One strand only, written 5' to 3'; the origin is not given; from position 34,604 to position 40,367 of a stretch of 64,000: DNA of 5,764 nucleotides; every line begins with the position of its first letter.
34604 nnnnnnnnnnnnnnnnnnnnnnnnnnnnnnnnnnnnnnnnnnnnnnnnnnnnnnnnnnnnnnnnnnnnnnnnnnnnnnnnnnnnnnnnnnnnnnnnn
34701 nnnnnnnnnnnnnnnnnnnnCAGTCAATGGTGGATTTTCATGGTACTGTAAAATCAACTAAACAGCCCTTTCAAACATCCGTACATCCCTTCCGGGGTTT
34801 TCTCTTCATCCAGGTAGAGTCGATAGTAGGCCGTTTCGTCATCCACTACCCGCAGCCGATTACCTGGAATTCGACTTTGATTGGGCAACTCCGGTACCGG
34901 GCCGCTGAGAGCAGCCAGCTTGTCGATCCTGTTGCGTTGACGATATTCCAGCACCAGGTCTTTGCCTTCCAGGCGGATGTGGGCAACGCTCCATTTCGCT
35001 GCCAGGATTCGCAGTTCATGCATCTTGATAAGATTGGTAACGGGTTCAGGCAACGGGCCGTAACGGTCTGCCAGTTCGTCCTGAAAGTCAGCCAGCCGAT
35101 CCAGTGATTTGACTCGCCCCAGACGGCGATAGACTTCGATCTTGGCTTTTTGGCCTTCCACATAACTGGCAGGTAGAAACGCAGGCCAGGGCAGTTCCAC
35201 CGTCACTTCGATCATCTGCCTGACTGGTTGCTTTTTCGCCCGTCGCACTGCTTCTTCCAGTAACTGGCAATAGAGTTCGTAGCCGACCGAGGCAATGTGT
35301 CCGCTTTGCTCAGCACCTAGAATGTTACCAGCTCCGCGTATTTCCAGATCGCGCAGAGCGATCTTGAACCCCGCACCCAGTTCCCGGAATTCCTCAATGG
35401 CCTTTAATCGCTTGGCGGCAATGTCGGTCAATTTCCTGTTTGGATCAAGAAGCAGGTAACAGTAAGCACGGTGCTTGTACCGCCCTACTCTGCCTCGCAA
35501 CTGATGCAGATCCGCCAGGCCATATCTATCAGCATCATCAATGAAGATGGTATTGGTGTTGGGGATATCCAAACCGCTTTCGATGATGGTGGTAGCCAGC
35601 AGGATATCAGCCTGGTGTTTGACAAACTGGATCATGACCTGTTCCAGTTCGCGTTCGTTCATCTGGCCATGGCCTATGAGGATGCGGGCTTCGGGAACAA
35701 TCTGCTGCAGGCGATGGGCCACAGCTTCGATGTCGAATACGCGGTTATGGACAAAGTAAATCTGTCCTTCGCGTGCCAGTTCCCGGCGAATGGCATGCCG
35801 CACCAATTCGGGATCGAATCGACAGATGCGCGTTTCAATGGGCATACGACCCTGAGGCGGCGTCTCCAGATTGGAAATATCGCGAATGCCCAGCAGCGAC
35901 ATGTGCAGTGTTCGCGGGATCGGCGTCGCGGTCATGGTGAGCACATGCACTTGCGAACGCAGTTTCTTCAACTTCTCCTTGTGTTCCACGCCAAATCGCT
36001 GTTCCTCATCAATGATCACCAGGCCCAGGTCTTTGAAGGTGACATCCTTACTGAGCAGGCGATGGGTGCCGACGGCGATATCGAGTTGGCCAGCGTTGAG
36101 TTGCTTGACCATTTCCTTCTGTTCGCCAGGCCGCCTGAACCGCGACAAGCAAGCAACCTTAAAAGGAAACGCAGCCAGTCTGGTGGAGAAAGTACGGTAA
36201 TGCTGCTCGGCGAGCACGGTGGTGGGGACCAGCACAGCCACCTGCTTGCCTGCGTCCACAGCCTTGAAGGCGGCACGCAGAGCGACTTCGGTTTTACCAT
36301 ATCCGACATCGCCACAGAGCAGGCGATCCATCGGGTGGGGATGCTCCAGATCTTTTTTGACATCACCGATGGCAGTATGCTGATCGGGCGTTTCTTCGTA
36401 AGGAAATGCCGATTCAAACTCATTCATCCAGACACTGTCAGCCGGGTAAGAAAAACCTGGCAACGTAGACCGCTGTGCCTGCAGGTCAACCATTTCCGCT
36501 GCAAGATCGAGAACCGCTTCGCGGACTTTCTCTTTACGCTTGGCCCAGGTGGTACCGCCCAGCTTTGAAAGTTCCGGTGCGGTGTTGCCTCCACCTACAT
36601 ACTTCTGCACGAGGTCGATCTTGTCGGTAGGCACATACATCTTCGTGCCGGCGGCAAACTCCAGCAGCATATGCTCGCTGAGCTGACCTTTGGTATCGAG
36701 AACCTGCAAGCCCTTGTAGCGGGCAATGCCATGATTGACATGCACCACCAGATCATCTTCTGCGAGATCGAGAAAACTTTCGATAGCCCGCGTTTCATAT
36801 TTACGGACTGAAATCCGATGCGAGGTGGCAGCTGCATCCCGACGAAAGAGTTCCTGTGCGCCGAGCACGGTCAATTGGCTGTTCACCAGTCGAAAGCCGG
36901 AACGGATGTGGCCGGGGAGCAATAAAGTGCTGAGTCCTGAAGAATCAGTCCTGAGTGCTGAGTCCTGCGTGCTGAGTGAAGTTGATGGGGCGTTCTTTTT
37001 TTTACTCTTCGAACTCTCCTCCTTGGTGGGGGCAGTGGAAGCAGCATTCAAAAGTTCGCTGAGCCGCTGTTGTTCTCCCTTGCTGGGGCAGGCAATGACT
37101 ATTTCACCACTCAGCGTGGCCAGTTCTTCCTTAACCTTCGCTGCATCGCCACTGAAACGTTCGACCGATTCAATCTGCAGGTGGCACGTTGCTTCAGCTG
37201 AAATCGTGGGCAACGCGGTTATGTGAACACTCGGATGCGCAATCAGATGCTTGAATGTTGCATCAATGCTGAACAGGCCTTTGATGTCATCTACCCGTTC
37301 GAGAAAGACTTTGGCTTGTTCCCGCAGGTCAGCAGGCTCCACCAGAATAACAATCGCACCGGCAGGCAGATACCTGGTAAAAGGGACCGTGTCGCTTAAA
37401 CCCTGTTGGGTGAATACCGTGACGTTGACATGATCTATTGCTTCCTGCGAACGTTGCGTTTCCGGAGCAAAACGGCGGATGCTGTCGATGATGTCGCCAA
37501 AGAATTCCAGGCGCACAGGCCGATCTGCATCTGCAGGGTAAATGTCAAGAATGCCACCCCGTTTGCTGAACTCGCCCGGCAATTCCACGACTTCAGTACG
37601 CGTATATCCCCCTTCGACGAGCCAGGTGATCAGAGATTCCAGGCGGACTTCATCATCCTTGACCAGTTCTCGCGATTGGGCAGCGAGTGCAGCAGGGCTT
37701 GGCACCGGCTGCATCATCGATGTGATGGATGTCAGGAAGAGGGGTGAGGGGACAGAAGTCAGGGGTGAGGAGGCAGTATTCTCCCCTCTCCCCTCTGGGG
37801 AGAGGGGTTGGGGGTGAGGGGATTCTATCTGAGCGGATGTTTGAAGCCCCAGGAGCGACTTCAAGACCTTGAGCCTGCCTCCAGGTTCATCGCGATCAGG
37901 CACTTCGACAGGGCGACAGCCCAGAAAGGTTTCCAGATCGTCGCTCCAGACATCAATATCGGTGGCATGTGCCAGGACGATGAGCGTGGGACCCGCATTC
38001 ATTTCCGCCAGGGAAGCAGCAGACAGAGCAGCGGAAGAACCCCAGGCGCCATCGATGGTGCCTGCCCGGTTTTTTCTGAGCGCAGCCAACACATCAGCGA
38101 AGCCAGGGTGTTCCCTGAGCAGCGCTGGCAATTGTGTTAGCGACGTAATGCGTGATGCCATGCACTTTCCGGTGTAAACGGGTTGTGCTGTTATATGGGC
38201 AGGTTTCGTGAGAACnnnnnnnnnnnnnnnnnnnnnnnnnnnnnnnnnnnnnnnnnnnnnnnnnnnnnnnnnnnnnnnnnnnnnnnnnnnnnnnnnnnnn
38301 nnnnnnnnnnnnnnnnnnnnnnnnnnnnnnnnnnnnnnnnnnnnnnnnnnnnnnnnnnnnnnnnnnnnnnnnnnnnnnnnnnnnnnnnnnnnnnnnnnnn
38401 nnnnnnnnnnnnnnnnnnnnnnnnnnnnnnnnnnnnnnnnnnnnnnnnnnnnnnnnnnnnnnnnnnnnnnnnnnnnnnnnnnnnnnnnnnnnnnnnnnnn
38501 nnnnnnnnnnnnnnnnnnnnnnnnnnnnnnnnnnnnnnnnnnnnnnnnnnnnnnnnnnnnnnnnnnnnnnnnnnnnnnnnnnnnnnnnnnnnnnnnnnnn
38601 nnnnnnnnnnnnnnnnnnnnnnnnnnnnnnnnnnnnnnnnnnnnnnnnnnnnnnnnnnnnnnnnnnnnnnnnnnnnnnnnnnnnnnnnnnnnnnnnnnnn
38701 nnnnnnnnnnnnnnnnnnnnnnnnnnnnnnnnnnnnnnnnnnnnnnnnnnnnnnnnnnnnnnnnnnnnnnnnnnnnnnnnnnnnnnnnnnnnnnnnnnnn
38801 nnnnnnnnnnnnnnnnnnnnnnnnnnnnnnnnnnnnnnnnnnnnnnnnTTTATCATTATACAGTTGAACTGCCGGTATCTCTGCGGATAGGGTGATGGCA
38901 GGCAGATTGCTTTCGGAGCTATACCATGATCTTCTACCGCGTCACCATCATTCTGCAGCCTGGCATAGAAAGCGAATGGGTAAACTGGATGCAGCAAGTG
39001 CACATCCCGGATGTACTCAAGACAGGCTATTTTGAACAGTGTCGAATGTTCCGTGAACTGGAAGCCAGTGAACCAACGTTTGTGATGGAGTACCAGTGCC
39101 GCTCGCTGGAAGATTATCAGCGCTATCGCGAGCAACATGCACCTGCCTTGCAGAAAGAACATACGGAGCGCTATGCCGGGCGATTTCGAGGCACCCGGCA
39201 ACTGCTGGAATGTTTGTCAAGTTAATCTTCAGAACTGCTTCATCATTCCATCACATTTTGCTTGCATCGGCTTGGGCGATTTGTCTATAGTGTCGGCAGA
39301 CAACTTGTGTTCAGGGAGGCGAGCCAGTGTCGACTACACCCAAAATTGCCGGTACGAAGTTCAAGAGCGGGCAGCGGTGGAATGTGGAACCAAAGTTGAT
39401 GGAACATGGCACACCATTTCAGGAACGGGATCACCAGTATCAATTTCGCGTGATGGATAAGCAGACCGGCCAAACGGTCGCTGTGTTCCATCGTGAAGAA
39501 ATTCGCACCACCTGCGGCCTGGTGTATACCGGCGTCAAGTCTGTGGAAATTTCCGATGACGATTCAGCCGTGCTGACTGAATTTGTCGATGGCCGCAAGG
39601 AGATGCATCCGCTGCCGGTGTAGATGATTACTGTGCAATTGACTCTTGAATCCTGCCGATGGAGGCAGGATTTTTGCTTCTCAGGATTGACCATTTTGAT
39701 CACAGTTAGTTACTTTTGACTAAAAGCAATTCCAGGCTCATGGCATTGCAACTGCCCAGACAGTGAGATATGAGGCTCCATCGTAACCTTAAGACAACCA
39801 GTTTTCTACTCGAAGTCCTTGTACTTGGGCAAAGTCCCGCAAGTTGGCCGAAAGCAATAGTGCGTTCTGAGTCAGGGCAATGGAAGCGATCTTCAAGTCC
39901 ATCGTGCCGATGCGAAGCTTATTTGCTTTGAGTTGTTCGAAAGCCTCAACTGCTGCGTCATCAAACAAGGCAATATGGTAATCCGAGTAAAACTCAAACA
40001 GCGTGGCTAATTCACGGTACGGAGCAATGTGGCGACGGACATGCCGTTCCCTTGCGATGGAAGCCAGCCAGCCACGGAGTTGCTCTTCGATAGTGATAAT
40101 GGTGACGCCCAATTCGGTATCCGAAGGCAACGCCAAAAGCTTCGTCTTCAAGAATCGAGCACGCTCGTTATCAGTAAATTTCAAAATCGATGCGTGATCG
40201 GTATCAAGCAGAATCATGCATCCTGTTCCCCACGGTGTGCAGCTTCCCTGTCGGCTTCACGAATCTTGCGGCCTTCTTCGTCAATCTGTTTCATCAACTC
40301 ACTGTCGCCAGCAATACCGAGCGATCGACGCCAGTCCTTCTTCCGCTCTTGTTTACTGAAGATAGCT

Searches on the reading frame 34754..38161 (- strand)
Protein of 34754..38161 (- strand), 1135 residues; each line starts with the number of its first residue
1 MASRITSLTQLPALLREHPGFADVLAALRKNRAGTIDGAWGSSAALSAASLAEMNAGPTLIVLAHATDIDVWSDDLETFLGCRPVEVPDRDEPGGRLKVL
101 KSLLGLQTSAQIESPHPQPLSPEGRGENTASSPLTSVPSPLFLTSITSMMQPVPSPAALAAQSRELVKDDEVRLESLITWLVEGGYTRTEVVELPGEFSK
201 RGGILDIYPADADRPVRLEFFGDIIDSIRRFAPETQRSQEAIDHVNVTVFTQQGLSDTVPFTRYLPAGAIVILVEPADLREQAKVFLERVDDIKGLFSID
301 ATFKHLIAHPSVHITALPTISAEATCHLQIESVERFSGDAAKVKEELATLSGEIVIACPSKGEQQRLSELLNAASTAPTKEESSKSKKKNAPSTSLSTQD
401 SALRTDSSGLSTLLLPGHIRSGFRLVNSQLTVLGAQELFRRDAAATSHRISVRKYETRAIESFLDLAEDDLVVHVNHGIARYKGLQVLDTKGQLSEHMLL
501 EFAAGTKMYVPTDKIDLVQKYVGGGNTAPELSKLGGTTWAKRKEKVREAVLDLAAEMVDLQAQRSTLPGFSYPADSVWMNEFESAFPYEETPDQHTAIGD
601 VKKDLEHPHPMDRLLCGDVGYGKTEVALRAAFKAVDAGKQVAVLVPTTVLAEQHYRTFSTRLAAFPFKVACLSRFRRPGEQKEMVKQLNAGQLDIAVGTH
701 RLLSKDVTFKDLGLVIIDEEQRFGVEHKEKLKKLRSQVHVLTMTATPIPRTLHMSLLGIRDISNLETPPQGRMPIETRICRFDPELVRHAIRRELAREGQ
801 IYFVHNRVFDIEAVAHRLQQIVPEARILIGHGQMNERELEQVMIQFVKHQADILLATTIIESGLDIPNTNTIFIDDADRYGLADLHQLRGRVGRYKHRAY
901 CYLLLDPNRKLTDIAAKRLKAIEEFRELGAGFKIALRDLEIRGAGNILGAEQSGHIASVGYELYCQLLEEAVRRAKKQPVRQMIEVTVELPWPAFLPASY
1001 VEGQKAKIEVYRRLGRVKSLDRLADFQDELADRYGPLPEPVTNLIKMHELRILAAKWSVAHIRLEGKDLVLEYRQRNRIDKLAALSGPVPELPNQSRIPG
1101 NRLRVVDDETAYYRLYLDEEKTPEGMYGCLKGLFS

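Call 8: search_protein_families(library=pfam, proteins=[window:34754-38161:-], max_evalue=0.01)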
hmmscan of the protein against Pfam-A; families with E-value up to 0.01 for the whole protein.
window:34754-38161:- (1135 aa): 8 families
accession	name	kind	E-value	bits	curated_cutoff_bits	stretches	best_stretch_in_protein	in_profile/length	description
PF00270.35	DEAD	-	3.4e-25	89.2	26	1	591-752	1-164/167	DEAD/DEAH box helicase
PF03461.20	TRCF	-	1.8e-23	83.1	25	1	990-1080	1-91/95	TRCF domain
PF17757.6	UvrB_inter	-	6e-23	81.2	22.9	1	166-248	3-86/91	UvrB interaction domain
PF00271.37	Helicase_C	-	8.7e-19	68.3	23.5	1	792-895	7-109/110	Helicase conserved C-terminal domain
PF02559.22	CarD_TRCF_RID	-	1.9e-15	57.1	23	1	467-522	2-57/57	CarD-like/TRCF RID domain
PF04851.21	ResIII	-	2.7e-09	37.6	22.5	1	591-747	5-162/164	Type III restriction enzyme, res subunit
PF22590.2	Cas3-like_C_2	-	0.00042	21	27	1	799-896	3-105/106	CRISPR-associated nuclease/helicase Cas3, C-terminal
PF13401.12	AAA_22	-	0.0066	17.2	27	0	614-739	9-109/130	AAA domain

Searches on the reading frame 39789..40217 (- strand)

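Call 8: search_protein_families(library=pfam, proteins=[window:39789-40217:-], max_evalue=0.01)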
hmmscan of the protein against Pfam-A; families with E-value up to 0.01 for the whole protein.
window:39789-40217:- (142 aa): 1 family
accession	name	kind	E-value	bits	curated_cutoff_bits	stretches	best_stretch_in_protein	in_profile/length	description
PF01850.27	PIN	-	0.00011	23.3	23.6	1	13-133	12-118/120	PIN domain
